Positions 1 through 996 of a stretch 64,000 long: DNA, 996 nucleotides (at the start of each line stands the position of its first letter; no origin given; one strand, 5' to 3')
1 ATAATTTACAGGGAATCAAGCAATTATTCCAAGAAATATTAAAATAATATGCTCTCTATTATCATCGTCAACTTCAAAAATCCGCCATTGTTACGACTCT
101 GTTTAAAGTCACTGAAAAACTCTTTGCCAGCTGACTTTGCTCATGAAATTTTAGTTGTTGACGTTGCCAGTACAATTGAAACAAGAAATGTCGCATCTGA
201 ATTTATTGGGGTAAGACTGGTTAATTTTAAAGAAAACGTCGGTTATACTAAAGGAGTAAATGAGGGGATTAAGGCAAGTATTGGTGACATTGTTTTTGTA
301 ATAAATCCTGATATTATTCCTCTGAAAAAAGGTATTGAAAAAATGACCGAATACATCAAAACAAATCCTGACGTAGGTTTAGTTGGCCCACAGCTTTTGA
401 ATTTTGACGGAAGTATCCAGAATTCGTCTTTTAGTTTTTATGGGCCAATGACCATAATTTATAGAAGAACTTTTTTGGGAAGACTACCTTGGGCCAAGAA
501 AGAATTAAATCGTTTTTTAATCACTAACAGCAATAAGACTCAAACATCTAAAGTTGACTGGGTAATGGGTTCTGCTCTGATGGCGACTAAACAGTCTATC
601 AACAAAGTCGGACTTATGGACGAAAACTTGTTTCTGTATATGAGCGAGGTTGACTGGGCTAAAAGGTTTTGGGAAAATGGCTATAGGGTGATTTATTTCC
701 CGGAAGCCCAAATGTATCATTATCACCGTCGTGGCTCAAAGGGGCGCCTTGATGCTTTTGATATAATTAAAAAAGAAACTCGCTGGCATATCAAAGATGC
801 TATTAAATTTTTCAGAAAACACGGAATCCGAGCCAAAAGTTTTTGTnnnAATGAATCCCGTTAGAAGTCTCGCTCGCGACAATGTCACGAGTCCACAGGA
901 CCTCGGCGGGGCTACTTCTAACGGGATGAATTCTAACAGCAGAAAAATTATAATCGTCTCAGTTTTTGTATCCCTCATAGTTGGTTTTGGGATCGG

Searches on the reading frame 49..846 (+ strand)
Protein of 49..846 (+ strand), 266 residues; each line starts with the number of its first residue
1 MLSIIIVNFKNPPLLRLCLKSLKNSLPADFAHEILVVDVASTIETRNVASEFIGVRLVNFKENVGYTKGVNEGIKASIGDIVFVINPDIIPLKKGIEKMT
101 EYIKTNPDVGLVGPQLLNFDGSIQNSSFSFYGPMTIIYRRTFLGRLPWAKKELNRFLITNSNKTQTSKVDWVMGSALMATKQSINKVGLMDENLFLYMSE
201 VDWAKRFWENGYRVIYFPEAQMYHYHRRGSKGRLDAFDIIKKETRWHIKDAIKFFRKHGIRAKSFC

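Call 66: search_protein_families(library=pfam, alignment_id=A4, max_evalue=0.00001)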
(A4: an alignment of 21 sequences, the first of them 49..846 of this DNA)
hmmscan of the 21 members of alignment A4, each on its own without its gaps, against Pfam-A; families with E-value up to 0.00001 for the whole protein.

A. member 1, window:49-846:+ (266 aa): 3 families
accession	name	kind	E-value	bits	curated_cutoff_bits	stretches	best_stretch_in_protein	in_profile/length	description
PF00535.33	Glycos_transf_2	-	3.6e-19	69.7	23.3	1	3-131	1-131/168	Glycosyl transferase family 2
PF13641.12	Glyco_tranf_2_3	-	9e-09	36.1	27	1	2-246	3-227/230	Glycosyltransferase like family 2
PF13712.12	Glyco_tranf_2_5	-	5.3e-07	30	27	1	55-223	30-186/210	Glycosyltransferase like family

B. families by the number of members that match (of 21 scanned): 30 families (the first 25 are shown)
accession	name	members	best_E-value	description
PF00749.27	tRNA-synt_1c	1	1.2e-86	tRNA synthetases class I (E and Q), catalytic domain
PF00232.24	Glyco_hydro_1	1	1.9e-60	Glycosyl hydrolase family 1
PF03572.23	Peptidase_S41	1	2.3e-45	Peptidase family S41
PF01327.26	Pep_deformylase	1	1.5e-44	Polypeptide deformylase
PF07992.20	Pyr_redox_2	1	2.8e-44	Pyridine nucleotide-disulphide oxidoreductase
PF00480.26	ROK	1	9.6e-42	ROK family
PF00551.24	Formyl_trans_N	1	2.2e-38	Formyl transferase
PF02911.23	Formyl_trans_C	1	5.4e-26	Formyl transferase, C-terminal domain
PF01551.29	Peptidase_M23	1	2.8e-22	Peptidase family M23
PF01281.25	Ribosomal_L9_N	1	9.9e-21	Ribosomal protein L9, N-terminal domain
PF00535.33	Glycos_transf_2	1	3.6e-19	Glycosyl transferase family 2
PF03948.19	Ribosomal_L9_C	1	1.6e-16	Ribosomal protein L9, C-terminal domain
PF00892.27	EamA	1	8.4e-16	EamA-like transporter family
PF19269.4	Anticodon_2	1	1.5e-15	Anticodon binding domain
PF17764.6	PriA_3primeBD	1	1.3e-14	3'DNA-binding domain (3'BD)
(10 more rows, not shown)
